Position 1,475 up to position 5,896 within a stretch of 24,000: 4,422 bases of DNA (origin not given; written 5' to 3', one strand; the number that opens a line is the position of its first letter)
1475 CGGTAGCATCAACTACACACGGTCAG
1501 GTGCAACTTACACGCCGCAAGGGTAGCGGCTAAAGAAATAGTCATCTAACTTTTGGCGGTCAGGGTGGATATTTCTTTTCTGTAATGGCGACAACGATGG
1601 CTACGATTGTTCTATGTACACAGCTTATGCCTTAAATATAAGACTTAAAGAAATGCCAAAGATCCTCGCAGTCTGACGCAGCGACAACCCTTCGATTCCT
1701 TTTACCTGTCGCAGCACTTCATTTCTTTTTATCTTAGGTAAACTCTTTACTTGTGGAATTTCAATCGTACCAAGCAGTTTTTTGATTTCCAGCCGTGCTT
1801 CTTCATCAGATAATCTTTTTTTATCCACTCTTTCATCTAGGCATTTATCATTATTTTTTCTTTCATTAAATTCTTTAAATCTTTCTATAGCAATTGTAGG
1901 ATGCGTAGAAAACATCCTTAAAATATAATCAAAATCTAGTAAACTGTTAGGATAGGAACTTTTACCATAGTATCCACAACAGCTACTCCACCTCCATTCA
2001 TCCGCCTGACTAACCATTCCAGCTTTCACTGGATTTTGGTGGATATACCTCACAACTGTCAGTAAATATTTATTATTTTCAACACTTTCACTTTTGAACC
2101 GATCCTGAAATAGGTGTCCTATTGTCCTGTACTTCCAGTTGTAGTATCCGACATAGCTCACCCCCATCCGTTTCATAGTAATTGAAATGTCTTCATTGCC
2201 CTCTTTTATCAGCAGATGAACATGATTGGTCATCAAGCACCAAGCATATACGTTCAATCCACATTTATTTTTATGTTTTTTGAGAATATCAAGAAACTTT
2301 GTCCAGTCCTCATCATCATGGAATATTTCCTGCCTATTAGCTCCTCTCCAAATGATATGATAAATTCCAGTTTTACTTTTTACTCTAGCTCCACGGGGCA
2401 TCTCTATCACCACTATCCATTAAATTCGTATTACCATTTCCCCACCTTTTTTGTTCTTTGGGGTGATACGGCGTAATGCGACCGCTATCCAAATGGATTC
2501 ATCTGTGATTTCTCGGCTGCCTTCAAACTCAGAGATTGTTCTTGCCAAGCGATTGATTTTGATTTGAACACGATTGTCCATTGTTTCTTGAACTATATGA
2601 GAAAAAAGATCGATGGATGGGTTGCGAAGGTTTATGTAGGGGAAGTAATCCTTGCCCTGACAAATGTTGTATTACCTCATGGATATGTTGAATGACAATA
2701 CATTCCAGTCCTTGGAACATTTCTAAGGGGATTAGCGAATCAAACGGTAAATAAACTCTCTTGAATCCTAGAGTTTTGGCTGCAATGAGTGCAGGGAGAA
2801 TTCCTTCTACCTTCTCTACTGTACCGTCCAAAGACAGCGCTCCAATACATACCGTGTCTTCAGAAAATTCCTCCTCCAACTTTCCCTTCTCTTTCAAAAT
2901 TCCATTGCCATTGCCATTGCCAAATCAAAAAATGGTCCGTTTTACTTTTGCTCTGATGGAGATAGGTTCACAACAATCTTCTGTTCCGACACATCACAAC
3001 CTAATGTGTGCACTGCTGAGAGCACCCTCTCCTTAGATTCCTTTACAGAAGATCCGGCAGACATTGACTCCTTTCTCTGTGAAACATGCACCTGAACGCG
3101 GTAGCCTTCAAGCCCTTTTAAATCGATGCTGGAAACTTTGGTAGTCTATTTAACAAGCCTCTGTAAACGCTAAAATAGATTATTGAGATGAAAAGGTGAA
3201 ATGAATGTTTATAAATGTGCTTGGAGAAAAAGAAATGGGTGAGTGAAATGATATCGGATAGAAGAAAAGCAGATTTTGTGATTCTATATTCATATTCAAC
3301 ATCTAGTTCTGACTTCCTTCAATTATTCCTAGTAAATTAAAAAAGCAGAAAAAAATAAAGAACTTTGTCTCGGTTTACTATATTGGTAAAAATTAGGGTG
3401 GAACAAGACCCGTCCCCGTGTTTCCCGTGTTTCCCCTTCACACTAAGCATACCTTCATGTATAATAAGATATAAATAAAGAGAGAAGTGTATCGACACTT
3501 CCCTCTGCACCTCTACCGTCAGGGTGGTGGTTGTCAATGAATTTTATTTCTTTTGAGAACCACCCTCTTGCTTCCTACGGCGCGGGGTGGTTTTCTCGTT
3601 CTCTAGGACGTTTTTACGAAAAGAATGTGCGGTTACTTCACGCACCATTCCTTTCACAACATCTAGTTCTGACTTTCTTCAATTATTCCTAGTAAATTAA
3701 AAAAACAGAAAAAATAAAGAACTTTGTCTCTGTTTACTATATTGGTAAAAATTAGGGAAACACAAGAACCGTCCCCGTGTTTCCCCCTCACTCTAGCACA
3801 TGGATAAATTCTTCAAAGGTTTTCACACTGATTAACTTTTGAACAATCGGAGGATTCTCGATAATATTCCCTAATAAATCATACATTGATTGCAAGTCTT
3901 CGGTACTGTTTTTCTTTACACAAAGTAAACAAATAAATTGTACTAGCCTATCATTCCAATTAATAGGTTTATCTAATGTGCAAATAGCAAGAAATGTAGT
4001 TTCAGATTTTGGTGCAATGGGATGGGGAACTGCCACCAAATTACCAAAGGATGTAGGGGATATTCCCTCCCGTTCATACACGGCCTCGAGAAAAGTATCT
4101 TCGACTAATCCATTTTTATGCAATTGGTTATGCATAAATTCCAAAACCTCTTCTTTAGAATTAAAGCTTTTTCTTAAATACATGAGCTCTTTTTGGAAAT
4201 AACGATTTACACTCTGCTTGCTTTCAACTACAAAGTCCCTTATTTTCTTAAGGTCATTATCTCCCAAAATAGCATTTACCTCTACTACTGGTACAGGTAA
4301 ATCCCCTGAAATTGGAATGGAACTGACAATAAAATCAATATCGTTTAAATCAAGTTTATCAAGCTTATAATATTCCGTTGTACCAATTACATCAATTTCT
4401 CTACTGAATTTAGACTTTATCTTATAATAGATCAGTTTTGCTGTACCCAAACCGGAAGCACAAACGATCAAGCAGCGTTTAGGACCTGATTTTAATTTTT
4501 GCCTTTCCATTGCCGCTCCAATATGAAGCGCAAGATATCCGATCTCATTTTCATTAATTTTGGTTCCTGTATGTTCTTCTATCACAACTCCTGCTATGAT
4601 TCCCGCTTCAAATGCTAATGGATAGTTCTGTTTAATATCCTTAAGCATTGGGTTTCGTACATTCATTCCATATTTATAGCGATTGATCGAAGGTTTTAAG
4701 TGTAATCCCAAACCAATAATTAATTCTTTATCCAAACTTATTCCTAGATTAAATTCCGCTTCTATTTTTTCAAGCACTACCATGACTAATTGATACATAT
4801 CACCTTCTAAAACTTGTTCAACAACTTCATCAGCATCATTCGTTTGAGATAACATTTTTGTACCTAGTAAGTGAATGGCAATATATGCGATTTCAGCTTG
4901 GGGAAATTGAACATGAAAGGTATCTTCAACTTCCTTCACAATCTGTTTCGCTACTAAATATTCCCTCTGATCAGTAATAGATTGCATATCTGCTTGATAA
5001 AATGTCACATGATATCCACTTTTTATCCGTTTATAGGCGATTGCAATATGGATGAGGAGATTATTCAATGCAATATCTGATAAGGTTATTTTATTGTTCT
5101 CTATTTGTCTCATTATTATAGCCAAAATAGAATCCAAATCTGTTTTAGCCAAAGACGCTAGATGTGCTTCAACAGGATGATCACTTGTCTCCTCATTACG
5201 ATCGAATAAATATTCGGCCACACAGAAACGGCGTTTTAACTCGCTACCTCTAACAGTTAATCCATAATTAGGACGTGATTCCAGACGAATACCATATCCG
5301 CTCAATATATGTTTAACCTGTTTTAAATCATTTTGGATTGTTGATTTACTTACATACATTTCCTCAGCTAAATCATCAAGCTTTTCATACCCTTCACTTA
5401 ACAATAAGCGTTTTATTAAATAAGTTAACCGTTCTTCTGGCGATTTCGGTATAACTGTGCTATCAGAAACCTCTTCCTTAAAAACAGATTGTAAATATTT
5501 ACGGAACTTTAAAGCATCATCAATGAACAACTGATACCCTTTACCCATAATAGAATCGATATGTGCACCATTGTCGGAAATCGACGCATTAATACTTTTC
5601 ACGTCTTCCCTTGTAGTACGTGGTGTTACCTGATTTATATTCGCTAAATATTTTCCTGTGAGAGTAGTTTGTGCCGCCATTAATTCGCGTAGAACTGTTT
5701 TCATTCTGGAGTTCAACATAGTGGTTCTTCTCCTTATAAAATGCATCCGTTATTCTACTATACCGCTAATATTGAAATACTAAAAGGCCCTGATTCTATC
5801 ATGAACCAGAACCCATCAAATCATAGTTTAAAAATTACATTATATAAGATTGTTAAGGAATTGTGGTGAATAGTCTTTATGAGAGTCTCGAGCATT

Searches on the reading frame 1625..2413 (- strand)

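Call 22: search_protein_families(library=pfam, proteins=[window:1625-2413:-], max_evalue=0.001)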
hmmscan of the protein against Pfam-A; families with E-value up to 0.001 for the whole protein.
window:1625-2413:- (262 aa): 1 family
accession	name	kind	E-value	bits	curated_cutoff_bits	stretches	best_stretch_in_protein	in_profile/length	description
PF01797.21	Y1_Tnp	-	6.8e-16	58.9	23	1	17-127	6-121/121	Transposase IS200 like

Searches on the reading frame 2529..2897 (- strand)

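Call 22: search_protein_families(library=pfam, proteins=[window:2529-2897:-], max_evalue=0.001)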
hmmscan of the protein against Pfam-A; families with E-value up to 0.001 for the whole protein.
window:2529-2897:- (122 aa): 1 family
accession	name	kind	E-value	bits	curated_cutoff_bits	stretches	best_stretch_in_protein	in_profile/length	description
PF13541.12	ChlI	-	5.5e-08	33.2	27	1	8-53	75-120/121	Subunit ChlI of Mg-chelatase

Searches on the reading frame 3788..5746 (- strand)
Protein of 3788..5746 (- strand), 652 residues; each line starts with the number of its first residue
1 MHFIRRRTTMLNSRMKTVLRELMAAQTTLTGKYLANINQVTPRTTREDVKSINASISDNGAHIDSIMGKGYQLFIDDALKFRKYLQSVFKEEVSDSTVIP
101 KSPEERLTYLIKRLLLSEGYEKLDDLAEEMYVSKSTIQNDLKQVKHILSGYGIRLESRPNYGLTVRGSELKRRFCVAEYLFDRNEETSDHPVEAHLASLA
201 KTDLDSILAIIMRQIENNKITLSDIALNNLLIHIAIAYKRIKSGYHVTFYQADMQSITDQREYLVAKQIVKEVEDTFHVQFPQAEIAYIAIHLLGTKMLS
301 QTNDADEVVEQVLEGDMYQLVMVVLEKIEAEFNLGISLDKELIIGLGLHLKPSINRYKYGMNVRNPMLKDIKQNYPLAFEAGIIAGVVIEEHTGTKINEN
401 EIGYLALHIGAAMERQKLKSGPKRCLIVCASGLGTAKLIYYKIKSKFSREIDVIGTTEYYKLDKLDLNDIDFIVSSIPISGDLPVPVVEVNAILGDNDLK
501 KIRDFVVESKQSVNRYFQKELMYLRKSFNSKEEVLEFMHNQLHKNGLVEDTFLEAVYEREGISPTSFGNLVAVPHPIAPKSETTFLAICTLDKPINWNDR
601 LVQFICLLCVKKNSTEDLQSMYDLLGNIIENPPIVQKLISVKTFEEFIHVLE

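Call 22: search_protein_families(library=pfam, proteins=[window:3788-5746:-], max_evalue=0.001)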
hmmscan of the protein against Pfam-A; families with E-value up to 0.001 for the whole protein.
window:3788-5746:- (652 aa): 7 families
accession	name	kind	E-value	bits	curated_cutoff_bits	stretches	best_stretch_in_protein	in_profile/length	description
PF00874.25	PRD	-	3.9e-43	146.1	23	2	325-412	4-90/90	PRD domain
PF00359.27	PTS_EIIA_2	-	3.7e-30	105.2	27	1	516-652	2-142/144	Phosphoenolpyruvate-dependent sugar phosphotransferase system, EIIA 2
PF08279.18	HTH_11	-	1.8e-14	53.8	25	2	14-72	1-55/55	HTH domain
PF05043.19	Mga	-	5.3e-12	46.6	21.1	1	96-179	6-86/87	Mga helix-turn-helix domain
PF09182.16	PuR_N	-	0.00011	22.5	24.6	0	105-152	4-52/70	Bacterial purine repressor, N-terminal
PF21747.2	YpoC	-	0.00014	22.2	27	0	51-130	17-99/111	YpoC-like protein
PF02302.22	PTS_IIB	-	0.00052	21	23.6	0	425-503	2-88/90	PTS system, Lactose/Cellobiose specific IIB subunit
